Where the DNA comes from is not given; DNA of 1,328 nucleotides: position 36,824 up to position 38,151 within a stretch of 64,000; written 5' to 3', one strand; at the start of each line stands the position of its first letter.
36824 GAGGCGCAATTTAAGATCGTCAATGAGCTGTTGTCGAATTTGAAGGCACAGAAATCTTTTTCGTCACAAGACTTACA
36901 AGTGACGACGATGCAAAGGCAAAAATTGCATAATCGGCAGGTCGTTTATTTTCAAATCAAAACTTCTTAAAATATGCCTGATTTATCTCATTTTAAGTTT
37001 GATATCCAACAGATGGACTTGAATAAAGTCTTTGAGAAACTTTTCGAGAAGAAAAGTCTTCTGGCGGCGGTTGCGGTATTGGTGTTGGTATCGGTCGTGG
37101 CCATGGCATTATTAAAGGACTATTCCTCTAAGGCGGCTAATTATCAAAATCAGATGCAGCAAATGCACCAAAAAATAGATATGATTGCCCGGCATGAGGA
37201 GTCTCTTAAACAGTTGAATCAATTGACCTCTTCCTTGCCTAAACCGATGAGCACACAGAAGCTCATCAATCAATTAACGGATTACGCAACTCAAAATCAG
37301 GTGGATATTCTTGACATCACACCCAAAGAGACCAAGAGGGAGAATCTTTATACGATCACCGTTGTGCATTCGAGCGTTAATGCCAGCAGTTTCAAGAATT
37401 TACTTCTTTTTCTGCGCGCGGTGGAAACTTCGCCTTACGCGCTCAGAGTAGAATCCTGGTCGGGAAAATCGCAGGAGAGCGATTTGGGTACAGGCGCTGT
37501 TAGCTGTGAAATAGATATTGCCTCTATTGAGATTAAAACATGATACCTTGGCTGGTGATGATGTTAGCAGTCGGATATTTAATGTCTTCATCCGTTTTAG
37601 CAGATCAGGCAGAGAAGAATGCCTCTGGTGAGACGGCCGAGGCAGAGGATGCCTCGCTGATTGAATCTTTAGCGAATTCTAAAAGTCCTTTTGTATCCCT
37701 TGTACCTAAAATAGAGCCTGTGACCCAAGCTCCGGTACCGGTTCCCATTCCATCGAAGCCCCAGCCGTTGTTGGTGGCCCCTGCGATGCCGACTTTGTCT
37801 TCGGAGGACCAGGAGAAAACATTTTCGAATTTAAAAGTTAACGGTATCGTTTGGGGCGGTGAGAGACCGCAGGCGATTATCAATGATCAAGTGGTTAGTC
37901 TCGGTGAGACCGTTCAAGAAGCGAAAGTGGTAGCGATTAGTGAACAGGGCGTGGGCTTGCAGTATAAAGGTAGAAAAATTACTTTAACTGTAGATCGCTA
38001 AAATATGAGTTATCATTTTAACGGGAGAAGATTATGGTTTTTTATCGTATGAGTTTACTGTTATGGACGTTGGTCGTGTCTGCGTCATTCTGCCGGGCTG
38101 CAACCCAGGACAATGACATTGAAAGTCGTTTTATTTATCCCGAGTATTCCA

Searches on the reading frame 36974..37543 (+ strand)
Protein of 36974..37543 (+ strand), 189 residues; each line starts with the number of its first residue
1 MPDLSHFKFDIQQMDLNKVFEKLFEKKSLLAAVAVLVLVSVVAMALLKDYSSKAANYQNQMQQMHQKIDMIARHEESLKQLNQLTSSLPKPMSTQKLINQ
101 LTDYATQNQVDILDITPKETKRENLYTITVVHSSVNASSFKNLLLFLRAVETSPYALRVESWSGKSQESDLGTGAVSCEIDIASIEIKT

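Call 9: search_protein_families(library=pfam, proteins=[window:36974-37543:+], max_evalue=0.001)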
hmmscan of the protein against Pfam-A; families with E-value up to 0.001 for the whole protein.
window:36974-37543:+ (189 aa): 3 families
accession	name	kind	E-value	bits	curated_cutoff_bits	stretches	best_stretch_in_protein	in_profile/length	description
PF04612.17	T2SSM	-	6.2e-06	26.9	27.8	1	27-160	16-137/160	Type II secretion system (T2SS), protein M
PF04350.18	PilO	-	5.2e-05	23.9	22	1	54-153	8-110/145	Pilus assembly protein, PilO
PF14221.11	DUF4330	-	0.00058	20.5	27.6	1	22-121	9-103/167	Domain of unknown function (DUF4330)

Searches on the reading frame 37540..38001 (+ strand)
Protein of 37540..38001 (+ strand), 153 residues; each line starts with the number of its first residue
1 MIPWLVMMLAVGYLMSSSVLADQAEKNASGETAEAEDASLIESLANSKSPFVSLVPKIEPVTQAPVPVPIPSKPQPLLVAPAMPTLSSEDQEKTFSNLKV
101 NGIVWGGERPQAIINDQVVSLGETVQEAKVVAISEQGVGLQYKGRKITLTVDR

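Call 9: search_protein_families(library=pfam, proteins=[window:37540-38001:+], max_evalue=0.001)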
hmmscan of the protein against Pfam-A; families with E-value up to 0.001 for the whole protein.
window:37540-38001:+ (153 aa): 1 family
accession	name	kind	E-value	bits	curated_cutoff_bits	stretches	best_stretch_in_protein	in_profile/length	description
PF11356.14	T2SSC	-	0.00019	21.7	27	1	87-150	69-140/141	Type II secretion system protein C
